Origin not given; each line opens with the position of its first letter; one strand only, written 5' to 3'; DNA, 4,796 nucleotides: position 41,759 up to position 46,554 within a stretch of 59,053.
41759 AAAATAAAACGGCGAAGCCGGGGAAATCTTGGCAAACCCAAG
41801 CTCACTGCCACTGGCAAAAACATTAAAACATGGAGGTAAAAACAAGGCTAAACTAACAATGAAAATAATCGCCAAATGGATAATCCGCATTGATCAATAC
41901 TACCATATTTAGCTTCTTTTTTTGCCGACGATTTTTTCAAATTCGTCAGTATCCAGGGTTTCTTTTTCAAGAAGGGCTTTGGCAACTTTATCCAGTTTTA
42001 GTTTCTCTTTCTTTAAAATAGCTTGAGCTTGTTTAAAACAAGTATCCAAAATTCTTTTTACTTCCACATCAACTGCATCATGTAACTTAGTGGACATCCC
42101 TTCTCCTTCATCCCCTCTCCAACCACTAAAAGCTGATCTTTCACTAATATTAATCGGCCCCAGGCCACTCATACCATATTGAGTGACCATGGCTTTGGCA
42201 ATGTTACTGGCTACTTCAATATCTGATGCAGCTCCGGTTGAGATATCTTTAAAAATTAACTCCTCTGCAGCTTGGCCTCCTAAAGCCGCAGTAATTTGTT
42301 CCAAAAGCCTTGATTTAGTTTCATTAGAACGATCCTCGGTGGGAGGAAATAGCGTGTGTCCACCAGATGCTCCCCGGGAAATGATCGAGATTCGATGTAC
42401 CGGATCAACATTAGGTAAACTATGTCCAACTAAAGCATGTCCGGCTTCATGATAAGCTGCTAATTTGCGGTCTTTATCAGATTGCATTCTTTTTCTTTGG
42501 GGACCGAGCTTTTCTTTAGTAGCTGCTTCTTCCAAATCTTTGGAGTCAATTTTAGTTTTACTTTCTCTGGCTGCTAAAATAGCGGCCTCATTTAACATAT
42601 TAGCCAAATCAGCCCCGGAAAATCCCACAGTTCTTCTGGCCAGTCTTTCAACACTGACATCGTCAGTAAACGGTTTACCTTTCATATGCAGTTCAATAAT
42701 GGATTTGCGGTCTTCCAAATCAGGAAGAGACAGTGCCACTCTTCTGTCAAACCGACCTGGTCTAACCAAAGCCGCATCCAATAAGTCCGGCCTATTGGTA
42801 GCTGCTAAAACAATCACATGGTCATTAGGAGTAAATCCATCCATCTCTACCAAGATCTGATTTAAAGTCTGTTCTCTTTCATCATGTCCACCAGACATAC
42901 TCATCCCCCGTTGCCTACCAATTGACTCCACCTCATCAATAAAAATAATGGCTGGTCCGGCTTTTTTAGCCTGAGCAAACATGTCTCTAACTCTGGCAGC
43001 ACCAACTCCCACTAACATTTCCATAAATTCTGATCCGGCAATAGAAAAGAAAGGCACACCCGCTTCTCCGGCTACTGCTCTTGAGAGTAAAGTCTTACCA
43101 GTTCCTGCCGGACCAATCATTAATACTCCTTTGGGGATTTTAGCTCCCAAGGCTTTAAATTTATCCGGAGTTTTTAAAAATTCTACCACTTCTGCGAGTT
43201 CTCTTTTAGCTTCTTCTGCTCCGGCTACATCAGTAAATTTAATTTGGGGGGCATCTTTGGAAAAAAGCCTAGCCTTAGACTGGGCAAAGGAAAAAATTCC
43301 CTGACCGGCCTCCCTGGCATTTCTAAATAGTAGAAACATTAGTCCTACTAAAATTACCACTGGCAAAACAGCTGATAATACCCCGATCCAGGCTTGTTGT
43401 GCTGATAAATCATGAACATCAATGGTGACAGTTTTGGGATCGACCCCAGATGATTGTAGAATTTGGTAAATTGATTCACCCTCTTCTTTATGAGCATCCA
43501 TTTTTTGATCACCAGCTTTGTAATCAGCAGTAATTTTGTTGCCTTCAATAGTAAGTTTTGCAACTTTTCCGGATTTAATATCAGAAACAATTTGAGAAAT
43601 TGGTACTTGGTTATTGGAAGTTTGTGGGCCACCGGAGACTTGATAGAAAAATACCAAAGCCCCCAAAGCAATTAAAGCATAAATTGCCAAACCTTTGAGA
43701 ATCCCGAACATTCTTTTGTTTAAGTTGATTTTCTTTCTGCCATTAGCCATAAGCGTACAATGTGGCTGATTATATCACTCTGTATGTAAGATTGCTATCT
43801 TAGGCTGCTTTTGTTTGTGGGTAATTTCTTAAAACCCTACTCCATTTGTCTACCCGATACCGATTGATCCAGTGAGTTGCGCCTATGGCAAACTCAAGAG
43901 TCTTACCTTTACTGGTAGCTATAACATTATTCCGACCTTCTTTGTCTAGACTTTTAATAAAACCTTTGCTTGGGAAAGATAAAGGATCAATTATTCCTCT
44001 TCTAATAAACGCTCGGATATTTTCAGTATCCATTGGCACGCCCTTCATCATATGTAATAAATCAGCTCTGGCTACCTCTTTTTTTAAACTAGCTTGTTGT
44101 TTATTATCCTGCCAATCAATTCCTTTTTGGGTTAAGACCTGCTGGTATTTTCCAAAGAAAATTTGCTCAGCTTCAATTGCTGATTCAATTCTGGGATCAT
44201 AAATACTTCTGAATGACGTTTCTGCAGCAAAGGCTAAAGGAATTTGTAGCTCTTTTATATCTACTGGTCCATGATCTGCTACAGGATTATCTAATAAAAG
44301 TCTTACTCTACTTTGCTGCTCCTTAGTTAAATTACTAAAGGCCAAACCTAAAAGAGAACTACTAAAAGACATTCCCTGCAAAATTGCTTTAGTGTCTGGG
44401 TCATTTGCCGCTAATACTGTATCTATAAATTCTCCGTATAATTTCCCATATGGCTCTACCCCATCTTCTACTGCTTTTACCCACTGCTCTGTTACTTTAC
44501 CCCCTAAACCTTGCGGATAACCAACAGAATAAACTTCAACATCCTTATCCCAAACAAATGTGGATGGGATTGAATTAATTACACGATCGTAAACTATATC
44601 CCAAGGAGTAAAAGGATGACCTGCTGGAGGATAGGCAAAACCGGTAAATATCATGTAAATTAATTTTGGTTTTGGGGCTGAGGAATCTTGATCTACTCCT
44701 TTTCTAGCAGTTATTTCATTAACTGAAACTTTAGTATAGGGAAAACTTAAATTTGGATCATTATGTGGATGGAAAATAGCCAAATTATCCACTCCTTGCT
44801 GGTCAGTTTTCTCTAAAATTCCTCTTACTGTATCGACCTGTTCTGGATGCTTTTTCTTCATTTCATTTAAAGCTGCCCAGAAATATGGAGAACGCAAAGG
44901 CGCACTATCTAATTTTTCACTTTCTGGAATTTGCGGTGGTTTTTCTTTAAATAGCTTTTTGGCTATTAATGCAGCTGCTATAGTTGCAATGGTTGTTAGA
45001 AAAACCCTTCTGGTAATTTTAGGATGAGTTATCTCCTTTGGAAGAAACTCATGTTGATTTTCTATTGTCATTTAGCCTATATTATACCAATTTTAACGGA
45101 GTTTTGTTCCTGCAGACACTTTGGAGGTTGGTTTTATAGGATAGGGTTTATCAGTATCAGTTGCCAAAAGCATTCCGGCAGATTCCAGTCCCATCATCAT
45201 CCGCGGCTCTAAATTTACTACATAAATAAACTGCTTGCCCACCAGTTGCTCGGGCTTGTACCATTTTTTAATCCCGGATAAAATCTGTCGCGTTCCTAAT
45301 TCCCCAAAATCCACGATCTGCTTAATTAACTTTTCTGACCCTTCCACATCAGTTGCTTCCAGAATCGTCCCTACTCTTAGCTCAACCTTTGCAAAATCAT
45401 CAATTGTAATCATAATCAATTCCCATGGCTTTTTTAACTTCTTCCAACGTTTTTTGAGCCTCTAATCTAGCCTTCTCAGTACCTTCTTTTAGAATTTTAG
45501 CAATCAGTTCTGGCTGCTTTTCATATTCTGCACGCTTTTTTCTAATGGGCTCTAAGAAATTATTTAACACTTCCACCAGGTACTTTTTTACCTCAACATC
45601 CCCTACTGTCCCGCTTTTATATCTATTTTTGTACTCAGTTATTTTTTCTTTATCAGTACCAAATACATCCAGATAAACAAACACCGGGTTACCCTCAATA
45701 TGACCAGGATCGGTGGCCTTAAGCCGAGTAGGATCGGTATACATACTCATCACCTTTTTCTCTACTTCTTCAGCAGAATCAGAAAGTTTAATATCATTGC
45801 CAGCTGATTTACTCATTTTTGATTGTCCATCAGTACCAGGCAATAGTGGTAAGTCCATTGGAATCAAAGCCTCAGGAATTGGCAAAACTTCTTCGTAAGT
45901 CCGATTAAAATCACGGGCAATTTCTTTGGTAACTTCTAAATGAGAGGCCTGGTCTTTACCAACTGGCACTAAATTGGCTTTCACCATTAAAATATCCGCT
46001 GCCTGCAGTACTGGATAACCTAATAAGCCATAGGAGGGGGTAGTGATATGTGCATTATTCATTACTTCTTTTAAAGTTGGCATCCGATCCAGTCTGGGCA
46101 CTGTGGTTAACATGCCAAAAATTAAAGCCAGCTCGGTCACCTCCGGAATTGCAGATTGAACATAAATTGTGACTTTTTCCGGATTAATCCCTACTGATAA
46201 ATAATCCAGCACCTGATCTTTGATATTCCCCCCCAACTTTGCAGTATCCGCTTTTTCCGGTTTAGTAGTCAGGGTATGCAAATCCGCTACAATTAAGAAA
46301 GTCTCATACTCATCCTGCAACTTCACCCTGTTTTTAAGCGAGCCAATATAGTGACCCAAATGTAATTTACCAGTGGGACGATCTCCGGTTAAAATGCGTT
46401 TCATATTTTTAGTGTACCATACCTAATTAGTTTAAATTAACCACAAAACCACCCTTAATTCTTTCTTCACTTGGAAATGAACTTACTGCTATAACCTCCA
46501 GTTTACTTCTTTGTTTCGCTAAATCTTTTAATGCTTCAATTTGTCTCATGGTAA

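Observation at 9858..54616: The same GC-rich heptanucleotide tract (CCTGTTG)n is embedded in-frame in at least eight unrelated, mostly essential genes with a constant DNA polarity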

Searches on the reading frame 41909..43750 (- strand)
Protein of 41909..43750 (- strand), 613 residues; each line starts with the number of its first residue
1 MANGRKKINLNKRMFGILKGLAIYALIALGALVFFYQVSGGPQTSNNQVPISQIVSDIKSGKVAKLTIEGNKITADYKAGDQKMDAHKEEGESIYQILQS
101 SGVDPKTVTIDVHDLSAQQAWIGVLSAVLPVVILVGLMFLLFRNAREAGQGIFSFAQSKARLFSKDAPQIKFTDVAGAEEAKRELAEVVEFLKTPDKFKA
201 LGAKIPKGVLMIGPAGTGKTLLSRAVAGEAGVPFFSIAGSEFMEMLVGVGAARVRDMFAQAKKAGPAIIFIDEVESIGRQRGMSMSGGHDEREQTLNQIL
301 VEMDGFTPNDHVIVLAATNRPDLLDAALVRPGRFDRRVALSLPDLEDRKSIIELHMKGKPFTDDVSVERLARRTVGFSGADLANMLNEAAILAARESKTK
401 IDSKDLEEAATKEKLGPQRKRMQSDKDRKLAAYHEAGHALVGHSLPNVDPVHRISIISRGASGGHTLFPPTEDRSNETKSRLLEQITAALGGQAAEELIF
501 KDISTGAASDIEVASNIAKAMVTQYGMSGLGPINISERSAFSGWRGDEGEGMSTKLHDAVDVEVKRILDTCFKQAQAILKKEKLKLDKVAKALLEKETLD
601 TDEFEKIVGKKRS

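Call 97: search_protein_families(library=pfam, proteins=[window:41909-43750:-], max_evalue=0.0001)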
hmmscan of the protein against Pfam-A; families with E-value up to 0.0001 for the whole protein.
window:41909-43750:- (613 aa): 5 families
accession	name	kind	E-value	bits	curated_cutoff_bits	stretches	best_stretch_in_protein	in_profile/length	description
PF01434.24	Peptidase_M41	-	2.8e-60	203.9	29.9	1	422-607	2-191/191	Peptidase family M41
PF00004.35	AAA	-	2e-41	141.9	21.2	1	209-341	1-130/131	ATPase family associated with various cellular activities (AAA)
PF17862.7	AAA_lid_3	-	1.7e-14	53.5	27.2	1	364-408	1-45/45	AAA+ lid domain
PF06480.20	FtsH_ext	-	3.6e-09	37.2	25.5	1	22-84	2-70/103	FtsH Extracellular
PF07728.20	AAA_5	-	3.7e-06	27.4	22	1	208-328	1-135/139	AAA domain (dynein-related subfamily)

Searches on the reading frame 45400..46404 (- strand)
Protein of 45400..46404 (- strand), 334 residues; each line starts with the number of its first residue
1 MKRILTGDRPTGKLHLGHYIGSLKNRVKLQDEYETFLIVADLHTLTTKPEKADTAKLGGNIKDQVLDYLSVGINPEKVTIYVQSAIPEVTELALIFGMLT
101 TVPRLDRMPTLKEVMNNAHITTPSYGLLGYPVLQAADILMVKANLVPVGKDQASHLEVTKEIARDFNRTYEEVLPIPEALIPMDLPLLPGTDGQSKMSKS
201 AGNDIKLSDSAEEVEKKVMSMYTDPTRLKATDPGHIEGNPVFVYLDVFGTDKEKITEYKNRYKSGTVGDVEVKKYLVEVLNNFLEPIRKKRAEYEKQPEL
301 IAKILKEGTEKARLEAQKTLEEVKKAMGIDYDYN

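Call 97: search_protein_families(library=pfam, proteins=[window:45400-46404:-], max_evalue=0.0001)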
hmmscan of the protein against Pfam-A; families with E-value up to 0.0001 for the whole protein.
window:45400-46404:- (334 aa): 1 family
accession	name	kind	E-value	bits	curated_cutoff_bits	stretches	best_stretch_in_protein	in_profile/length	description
PF00579.31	tRNA-synt_1b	-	3.1e-75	253.7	21.1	1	3-285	7-292/292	tRNA synthetases class I (W and Y)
